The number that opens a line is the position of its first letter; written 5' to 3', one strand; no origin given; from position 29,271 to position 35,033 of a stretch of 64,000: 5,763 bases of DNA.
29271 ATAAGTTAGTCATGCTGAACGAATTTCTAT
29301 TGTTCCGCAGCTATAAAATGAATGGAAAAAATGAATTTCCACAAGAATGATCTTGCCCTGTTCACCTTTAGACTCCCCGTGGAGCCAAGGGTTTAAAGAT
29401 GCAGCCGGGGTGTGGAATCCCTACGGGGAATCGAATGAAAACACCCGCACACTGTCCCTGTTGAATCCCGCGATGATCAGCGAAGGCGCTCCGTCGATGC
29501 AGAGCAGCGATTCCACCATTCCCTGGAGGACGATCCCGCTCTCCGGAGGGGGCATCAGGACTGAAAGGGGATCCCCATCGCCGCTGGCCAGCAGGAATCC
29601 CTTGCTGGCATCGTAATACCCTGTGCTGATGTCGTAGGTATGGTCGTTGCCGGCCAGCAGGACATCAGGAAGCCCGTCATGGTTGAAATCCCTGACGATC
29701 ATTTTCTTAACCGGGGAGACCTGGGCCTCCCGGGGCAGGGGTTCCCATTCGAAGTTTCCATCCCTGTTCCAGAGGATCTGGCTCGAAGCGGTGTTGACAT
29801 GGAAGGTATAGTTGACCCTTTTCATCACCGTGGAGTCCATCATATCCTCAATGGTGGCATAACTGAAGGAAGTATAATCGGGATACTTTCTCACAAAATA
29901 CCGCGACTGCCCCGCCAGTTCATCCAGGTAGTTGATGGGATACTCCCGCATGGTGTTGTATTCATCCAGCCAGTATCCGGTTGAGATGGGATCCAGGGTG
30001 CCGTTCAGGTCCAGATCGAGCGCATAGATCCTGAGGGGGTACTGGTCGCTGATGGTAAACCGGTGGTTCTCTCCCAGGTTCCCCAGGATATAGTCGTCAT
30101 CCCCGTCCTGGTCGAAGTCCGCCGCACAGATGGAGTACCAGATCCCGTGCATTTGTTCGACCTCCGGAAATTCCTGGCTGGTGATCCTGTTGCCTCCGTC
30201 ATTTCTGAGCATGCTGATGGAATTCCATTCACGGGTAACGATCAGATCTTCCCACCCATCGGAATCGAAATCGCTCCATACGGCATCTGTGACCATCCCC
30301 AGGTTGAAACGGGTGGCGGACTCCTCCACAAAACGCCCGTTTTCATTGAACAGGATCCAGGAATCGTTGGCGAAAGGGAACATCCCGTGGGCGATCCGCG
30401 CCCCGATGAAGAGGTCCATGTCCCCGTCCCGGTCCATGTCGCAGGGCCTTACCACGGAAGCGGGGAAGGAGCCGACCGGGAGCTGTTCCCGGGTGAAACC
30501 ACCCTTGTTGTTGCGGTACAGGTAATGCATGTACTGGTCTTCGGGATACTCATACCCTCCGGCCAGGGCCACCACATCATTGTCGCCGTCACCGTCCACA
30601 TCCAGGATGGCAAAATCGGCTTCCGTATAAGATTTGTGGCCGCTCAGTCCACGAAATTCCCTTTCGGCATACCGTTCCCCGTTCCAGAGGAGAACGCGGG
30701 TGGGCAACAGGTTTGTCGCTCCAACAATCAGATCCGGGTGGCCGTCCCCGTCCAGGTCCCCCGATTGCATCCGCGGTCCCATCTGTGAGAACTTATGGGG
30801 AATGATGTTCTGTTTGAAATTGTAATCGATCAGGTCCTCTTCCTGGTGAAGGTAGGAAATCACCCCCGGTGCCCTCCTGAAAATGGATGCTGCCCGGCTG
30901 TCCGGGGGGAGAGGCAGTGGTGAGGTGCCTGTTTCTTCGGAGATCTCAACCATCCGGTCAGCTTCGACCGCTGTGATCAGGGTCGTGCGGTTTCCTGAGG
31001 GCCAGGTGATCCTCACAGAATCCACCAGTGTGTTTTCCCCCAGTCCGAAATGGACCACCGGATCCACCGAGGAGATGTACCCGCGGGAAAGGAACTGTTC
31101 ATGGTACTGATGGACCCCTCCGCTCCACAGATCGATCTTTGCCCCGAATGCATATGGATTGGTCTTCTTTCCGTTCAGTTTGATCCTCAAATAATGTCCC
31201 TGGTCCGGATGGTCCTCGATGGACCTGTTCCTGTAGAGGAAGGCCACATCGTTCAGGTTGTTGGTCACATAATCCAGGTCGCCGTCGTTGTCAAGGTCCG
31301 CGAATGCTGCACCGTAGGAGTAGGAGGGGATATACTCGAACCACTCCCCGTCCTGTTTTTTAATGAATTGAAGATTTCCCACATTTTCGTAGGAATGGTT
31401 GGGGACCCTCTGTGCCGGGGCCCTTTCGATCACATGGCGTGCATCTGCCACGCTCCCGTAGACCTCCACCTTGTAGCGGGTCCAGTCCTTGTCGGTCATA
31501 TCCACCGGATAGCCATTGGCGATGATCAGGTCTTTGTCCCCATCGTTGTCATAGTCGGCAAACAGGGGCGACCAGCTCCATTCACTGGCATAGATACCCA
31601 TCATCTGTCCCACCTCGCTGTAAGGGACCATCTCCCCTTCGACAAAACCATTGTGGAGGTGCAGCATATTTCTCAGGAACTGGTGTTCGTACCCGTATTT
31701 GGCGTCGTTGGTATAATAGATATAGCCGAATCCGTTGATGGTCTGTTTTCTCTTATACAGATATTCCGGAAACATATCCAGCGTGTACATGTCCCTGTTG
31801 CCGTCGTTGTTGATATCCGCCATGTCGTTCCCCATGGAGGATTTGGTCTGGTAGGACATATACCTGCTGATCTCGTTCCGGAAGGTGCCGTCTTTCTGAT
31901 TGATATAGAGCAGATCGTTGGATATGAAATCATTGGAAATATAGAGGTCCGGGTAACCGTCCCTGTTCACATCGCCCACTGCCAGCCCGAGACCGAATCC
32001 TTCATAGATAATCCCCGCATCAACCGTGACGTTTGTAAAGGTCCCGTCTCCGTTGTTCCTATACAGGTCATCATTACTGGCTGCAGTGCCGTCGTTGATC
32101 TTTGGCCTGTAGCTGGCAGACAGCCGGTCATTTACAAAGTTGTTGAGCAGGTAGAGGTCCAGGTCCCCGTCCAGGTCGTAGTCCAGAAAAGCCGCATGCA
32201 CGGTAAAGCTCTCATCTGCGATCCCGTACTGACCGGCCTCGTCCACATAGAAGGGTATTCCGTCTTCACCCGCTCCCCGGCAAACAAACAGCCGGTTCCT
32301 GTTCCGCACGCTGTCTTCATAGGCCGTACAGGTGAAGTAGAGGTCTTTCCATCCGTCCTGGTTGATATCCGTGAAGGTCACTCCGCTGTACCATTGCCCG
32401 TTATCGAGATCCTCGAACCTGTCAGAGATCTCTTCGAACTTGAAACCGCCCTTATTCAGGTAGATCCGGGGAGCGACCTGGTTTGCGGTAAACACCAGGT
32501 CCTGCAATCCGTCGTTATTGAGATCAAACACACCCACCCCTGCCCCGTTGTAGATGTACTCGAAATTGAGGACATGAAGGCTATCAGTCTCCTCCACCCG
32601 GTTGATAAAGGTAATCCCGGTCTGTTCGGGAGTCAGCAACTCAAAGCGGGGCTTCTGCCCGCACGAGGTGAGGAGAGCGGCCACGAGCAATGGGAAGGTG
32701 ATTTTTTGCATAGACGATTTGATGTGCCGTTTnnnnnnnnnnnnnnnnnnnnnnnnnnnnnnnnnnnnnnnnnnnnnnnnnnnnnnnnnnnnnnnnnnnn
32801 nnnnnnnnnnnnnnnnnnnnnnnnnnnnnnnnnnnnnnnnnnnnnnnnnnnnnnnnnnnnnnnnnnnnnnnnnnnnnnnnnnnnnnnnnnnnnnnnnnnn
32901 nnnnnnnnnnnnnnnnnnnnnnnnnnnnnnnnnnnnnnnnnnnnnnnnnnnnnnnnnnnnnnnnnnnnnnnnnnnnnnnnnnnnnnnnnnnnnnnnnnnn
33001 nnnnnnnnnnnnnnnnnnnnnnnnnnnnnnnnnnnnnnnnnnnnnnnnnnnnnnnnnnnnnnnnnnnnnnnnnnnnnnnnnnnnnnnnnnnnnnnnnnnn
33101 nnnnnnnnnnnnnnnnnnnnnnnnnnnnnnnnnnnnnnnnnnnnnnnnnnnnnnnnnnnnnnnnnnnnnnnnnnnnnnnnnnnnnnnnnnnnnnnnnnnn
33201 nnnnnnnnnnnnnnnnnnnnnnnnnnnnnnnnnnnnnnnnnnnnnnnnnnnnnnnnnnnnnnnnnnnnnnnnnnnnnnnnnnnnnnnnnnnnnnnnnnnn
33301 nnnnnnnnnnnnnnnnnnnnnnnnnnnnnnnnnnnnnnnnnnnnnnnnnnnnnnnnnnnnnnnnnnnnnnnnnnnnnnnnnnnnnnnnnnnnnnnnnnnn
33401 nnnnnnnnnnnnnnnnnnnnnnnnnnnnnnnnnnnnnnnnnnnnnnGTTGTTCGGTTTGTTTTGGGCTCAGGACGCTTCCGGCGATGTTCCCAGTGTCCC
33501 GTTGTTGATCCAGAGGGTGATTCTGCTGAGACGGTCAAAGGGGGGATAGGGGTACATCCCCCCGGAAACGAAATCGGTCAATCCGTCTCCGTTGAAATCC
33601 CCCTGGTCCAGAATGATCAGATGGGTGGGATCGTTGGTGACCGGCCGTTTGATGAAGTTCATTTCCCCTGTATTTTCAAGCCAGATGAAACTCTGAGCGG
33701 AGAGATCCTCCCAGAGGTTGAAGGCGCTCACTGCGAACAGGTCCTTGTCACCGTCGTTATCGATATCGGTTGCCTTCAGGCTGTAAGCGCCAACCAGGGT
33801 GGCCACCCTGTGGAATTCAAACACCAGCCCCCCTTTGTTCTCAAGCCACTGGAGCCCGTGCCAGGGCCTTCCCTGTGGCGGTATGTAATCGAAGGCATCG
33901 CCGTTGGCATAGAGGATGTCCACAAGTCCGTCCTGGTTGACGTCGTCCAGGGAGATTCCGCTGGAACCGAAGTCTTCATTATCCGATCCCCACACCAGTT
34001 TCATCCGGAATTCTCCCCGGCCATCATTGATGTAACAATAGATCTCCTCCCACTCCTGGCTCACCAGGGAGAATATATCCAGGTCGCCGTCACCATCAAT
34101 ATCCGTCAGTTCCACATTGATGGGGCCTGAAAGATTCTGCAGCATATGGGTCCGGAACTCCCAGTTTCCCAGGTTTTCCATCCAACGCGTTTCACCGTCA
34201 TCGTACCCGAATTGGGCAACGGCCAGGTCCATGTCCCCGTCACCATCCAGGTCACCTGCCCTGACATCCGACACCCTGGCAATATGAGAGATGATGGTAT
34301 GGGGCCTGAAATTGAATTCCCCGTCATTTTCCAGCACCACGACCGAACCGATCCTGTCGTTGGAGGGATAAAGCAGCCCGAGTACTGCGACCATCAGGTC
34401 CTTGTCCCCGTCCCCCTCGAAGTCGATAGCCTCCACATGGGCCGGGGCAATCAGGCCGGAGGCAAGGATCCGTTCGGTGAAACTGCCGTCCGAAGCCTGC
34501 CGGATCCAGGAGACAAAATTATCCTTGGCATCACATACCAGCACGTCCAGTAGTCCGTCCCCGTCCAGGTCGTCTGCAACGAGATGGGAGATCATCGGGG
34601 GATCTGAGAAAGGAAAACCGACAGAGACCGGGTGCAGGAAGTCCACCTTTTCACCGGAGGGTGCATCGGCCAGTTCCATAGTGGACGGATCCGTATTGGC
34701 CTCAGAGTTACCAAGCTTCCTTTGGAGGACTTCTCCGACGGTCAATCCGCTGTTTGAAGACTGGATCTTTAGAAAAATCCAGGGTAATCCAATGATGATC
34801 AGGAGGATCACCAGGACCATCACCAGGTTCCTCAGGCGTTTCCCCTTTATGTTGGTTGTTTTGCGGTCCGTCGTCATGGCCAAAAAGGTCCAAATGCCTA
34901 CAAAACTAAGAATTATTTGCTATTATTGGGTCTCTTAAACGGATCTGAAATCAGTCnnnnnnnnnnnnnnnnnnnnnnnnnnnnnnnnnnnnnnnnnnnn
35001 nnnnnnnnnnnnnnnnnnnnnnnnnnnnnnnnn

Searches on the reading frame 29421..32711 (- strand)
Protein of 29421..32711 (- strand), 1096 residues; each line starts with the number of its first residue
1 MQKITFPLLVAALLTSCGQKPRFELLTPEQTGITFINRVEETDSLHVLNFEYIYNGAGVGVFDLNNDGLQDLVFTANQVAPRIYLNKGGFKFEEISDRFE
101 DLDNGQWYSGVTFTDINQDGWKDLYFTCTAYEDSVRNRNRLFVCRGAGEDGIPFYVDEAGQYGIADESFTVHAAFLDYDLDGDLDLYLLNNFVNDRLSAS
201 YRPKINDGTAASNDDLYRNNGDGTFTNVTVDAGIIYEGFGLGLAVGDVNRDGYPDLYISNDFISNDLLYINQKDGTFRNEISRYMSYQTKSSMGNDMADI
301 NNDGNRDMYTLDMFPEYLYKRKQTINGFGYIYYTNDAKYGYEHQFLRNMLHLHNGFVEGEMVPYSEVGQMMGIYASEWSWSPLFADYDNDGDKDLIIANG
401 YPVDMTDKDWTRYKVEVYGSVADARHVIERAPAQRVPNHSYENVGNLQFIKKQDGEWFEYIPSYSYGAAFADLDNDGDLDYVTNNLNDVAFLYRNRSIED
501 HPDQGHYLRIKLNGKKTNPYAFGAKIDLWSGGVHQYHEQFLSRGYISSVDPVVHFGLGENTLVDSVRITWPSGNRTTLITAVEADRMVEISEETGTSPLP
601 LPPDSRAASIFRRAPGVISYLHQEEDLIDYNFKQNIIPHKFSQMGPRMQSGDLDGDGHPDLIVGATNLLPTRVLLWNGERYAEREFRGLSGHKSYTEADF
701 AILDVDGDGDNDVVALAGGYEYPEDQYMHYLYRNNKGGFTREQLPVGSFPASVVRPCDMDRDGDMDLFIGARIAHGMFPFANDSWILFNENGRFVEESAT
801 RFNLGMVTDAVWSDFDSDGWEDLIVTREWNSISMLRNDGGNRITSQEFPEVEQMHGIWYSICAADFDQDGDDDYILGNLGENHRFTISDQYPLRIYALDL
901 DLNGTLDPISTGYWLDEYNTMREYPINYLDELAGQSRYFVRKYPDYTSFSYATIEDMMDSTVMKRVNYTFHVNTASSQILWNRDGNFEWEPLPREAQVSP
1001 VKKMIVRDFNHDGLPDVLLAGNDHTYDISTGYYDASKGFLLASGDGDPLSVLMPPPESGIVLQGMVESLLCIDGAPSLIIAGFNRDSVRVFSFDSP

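Call 49: search_protein_families(library=pfam, proteins=[window:29421-32711:-], max_evalue=0.0001)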
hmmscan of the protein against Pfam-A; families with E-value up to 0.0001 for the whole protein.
window:29421-32711:- (1096 aa): 3 families
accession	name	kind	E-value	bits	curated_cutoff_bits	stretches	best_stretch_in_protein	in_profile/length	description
PF13517.12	FG-GAP_3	-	5.6e-67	222.7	26.9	6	63-125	1-60/61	FG-GAP-like repeat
PF01839.29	FG-GAP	-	2.3e-28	98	22.1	2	649-666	6-23/37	FG-GAP repeat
PF07593.17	UnbV_ASPIC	-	1.1e-19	70.6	23.4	1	521-587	1-66/68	ASPIC and UnbV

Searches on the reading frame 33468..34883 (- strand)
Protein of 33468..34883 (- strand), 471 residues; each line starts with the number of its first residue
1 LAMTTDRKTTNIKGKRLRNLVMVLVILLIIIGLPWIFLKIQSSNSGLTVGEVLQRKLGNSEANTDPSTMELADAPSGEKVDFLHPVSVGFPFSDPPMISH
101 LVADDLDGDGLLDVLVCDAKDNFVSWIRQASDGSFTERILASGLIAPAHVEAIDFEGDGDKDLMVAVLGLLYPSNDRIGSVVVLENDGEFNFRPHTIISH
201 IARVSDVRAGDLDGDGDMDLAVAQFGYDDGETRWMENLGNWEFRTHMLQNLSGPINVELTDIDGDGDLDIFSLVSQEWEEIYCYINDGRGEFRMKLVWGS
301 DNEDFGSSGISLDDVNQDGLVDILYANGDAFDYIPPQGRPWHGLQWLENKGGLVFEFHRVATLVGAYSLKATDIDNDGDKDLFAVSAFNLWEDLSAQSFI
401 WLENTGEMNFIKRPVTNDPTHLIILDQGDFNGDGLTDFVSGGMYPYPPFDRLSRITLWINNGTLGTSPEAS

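Call 49: search_protein_families(library=pfam, proteins=[window:33468-34883:-], max_evalue=0.0001)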
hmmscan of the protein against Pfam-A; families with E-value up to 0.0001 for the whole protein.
window:33468-34883:- (471 aa): 2 families
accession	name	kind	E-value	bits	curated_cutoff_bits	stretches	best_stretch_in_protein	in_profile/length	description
PF13517.12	FG-GAP_3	-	5.5e-38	129.8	26.9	6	105-165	1-61/61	FG-GAP-like repeat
PF01839.29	FG-GAP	-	2.4e-10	40.5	22.1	0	207-226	5-25/37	FG-GAP repeat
